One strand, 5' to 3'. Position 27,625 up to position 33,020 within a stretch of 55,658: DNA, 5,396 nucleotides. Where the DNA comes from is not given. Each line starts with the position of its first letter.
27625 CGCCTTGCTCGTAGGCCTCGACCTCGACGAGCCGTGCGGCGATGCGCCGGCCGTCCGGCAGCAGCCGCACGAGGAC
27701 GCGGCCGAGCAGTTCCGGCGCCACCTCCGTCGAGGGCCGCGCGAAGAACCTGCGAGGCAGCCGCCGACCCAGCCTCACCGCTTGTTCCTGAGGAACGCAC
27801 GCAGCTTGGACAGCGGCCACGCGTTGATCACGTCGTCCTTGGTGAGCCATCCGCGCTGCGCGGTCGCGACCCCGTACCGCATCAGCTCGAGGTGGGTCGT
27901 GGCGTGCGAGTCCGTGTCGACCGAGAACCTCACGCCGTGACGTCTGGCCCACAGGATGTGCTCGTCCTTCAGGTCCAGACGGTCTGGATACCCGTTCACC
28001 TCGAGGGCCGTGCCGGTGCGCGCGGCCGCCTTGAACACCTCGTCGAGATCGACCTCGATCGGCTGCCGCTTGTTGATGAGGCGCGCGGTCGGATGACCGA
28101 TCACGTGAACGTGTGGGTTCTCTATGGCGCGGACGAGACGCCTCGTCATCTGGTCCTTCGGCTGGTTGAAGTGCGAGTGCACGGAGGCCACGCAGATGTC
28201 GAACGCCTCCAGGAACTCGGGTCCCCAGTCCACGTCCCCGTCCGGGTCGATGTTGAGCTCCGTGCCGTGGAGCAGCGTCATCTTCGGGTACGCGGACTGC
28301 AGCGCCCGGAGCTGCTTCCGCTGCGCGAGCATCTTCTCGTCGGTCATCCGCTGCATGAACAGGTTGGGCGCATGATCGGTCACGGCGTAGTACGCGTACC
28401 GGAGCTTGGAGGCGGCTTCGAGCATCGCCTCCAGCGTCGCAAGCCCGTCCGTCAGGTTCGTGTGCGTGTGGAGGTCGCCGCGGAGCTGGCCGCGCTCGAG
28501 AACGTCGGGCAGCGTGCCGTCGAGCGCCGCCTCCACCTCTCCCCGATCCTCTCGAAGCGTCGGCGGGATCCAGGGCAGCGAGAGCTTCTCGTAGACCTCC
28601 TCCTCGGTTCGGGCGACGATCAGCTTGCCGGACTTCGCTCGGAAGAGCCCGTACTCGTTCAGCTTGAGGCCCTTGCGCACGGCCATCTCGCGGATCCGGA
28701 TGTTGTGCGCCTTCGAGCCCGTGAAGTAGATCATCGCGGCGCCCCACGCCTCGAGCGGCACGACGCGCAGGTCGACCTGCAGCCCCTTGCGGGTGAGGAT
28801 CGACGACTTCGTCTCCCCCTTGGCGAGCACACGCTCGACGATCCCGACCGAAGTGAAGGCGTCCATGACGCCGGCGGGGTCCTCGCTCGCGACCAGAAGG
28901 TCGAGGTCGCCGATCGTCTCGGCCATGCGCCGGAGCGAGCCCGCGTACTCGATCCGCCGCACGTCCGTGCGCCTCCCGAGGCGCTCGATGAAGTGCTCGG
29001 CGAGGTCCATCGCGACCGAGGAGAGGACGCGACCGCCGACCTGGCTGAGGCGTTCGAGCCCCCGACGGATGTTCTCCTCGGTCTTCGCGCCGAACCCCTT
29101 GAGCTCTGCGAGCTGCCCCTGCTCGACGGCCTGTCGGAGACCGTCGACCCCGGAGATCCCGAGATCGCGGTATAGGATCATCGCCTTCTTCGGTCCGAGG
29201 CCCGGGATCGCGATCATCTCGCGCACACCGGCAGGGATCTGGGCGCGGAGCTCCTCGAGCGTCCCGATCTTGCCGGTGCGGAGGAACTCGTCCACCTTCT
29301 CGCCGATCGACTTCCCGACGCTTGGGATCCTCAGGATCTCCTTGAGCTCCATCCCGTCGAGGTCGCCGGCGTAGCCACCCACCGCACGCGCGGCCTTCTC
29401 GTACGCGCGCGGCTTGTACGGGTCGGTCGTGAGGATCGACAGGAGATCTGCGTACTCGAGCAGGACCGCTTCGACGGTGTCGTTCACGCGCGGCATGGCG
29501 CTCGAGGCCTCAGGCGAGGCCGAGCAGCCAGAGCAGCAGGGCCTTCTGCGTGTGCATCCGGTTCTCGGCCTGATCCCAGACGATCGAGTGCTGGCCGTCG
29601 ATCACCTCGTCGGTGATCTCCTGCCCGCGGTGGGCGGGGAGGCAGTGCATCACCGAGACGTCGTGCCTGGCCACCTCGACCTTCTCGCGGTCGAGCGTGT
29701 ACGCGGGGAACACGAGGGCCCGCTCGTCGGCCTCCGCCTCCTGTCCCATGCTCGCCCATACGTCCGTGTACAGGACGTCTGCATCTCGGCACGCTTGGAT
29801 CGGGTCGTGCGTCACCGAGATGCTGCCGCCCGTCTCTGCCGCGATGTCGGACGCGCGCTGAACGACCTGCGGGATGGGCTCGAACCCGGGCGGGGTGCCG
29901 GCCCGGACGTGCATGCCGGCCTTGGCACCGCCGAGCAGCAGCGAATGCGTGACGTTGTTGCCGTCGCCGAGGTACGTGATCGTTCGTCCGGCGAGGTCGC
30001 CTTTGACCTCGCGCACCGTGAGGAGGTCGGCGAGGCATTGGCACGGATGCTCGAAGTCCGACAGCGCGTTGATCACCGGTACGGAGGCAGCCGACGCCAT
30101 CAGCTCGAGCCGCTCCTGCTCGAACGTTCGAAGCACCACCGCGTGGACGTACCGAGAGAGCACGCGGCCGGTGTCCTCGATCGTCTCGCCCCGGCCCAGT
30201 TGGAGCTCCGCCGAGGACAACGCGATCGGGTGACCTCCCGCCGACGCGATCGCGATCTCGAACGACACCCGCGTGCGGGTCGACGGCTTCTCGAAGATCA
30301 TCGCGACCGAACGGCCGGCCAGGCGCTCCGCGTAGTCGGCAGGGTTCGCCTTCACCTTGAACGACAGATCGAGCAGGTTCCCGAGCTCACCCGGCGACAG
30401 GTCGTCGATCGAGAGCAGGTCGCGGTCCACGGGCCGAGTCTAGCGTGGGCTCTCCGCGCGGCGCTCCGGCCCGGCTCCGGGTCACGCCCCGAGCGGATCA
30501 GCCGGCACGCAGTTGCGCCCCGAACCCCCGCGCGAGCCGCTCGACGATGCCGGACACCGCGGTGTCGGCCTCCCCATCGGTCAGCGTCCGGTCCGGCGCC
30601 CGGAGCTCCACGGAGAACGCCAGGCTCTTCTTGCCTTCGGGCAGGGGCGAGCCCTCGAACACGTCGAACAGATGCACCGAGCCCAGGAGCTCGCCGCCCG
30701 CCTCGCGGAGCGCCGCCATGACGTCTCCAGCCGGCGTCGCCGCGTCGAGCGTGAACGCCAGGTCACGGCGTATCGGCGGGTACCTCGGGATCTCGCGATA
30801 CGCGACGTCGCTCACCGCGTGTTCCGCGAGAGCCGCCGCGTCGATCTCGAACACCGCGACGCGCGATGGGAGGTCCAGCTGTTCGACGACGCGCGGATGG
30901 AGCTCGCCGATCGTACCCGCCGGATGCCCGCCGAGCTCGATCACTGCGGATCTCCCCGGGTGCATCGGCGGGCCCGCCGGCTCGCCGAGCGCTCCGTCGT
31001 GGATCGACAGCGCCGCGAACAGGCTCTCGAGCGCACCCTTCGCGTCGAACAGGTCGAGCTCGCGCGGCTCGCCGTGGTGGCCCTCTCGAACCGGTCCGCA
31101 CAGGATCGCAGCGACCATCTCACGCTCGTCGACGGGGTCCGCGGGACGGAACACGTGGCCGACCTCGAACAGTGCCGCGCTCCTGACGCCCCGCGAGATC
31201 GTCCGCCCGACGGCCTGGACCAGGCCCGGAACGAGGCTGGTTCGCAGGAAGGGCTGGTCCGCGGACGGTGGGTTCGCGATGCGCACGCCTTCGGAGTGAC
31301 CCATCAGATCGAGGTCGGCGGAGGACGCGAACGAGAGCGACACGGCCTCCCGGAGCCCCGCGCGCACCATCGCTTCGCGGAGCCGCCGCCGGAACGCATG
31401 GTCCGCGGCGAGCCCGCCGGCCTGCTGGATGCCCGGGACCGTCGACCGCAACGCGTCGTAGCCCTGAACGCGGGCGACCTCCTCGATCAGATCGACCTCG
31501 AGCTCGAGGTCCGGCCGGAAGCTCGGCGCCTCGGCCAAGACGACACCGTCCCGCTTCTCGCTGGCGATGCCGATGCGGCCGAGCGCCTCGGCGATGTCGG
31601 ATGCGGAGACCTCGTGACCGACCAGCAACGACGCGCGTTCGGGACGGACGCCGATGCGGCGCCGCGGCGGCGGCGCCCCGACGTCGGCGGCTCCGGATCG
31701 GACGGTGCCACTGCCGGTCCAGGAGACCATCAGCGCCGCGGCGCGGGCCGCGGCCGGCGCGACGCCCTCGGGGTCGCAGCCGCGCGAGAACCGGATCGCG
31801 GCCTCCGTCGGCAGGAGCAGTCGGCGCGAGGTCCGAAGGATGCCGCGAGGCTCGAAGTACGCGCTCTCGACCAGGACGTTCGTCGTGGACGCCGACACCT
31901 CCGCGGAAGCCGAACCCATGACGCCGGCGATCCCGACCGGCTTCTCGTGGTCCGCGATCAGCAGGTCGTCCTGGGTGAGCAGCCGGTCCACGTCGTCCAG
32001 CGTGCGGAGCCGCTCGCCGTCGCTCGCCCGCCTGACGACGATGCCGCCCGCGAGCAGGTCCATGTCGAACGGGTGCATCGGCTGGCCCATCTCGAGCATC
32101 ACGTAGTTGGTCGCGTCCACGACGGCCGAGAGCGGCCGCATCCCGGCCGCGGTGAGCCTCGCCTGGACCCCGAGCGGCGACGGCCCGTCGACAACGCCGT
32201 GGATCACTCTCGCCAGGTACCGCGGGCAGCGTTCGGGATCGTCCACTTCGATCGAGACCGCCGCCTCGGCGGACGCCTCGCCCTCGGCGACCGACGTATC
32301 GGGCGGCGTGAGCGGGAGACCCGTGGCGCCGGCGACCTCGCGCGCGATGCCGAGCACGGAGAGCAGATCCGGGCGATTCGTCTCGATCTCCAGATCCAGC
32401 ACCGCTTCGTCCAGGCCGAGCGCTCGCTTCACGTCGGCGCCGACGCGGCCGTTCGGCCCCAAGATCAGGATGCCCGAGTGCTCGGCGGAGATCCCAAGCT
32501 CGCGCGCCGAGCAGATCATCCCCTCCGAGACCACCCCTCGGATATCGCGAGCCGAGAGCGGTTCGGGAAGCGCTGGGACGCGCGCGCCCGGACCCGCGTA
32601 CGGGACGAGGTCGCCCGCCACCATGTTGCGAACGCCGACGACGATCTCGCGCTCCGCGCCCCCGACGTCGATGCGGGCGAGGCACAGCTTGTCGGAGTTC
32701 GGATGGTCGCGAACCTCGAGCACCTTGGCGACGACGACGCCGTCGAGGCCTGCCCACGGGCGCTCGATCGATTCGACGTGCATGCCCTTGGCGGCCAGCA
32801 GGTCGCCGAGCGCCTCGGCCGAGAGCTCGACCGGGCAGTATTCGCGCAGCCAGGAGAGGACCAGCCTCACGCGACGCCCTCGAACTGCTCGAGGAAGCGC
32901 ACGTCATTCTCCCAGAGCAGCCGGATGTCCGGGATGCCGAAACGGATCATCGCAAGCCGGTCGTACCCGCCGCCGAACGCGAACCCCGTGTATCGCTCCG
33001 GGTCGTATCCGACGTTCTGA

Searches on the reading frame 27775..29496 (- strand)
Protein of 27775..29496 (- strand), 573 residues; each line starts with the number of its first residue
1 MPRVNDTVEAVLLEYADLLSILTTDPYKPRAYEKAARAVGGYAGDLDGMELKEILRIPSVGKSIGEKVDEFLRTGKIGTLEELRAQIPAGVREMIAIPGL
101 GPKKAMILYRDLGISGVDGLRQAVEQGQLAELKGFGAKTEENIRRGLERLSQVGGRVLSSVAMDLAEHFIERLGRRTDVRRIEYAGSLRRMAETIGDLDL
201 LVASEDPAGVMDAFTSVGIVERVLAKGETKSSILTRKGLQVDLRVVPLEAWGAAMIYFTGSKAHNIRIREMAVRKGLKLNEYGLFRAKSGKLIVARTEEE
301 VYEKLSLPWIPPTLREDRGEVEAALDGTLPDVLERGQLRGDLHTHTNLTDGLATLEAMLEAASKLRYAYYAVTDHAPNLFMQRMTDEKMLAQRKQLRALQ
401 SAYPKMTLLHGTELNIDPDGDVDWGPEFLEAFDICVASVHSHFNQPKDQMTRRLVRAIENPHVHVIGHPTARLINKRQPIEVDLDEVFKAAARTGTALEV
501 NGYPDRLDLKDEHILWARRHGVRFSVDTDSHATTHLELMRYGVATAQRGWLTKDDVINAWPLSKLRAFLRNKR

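Call 10: search_protein_families(library=pfam, proteins=[window:27775-29496:-], max_evalue=0.001)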
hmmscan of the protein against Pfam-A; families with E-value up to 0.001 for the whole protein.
window:27775-29496:- (573 aa): 4 families
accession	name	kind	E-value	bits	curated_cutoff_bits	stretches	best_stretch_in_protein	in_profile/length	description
PF14791.11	DNA_pol_B_thumb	-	2.9e-25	88.3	25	1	254-316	1-63/63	DNA polymerase beta thumb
PF14716.13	HHH_8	-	9.5e-16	58.4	30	1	5-76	3-72/73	Helix-hairpin-helix domain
PF14520.12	HHH_5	-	2.8e-10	41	27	1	92-148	2-56/57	Helix-hairpin-helix domain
PF02811.25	PHP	-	1.3e-09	39.1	26.4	1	341-501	1-162/164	PHP domain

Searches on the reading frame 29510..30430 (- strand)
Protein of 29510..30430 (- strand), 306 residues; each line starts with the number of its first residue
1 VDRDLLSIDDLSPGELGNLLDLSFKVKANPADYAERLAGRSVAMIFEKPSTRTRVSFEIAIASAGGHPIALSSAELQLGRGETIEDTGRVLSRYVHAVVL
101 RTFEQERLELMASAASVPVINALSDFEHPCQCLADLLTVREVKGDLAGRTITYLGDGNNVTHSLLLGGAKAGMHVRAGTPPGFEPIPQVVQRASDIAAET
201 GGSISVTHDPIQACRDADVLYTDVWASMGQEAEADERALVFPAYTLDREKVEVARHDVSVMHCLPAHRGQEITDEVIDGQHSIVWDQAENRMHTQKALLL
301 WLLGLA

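Call 10: search_protein_families(library=pfam, proteins=[window:29510-30430:-], max_evalue=0.001)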
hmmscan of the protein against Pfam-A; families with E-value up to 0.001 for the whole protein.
window:29510-30430:- (306 aa): 2 families
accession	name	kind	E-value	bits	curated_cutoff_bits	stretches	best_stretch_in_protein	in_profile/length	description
PF00185.30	OTCace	-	7.3e-58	195.5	29.4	1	148-302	2-157/157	Aspartate/ornithine carbamoyltransferase, Asp/Orn binding domain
PF02729.26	OTCace_N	-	1.8e-48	164.9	29.9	1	3-141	1-148/148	Aspartate/ornithine carbamoyltransferase, carbamoyl-P binding domain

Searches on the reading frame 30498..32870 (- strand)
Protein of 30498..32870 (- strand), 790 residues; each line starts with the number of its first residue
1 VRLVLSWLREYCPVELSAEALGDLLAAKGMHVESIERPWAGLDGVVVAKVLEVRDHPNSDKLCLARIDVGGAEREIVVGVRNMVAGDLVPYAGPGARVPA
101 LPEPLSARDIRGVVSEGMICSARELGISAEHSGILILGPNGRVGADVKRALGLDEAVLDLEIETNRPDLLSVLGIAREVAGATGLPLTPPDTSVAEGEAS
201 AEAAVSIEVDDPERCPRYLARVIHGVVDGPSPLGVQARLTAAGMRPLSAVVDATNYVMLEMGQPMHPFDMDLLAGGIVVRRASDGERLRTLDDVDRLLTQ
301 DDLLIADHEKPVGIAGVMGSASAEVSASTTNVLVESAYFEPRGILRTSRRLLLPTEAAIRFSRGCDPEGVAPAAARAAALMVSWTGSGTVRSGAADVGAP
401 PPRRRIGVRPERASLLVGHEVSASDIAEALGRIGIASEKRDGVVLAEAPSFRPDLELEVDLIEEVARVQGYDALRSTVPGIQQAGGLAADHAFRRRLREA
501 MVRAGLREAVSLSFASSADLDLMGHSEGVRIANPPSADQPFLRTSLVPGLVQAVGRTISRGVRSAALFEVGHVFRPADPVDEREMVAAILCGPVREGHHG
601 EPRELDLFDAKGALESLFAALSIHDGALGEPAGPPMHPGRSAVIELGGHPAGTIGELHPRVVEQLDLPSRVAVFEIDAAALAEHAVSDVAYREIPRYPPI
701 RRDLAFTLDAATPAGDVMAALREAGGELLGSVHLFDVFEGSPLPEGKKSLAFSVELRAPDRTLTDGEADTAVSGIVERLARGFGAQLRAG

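Call 10: search_protein_families(library=pfam, proteins=[window:30498-32870:-], max_evalue=0.001)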
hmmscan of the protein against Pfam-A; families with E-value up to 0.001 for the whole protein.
window:30498-32870:- (790 aa): 5 families
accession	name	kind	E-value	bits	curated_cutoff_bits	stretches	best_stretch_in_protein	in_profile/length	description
PF03483.22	B3_4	-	1.5e-59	200.9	29.3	1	215-383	2-171/174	B3/4 domain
PF17759.6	tRNA_synthFbeta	-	5.4e-54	183.3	22.4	1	475-677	2-213/214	Phenylalanyl tRNA synthetase beta chain CLM domain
PF03147.19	FDX-ACB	-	5.7e-28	97.6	31.1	1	695-788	1-94/94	Ferredoxin-fold anticodon binding domain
PF03484.21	B5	-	5.8e-17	62.1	28.6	1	407-471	2-67/67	tRNA synthetase B5 domain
PF01588.26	tRNA_bind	-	2e-16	60.3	27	1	45-136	1-86/96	Putative tRNA binding domain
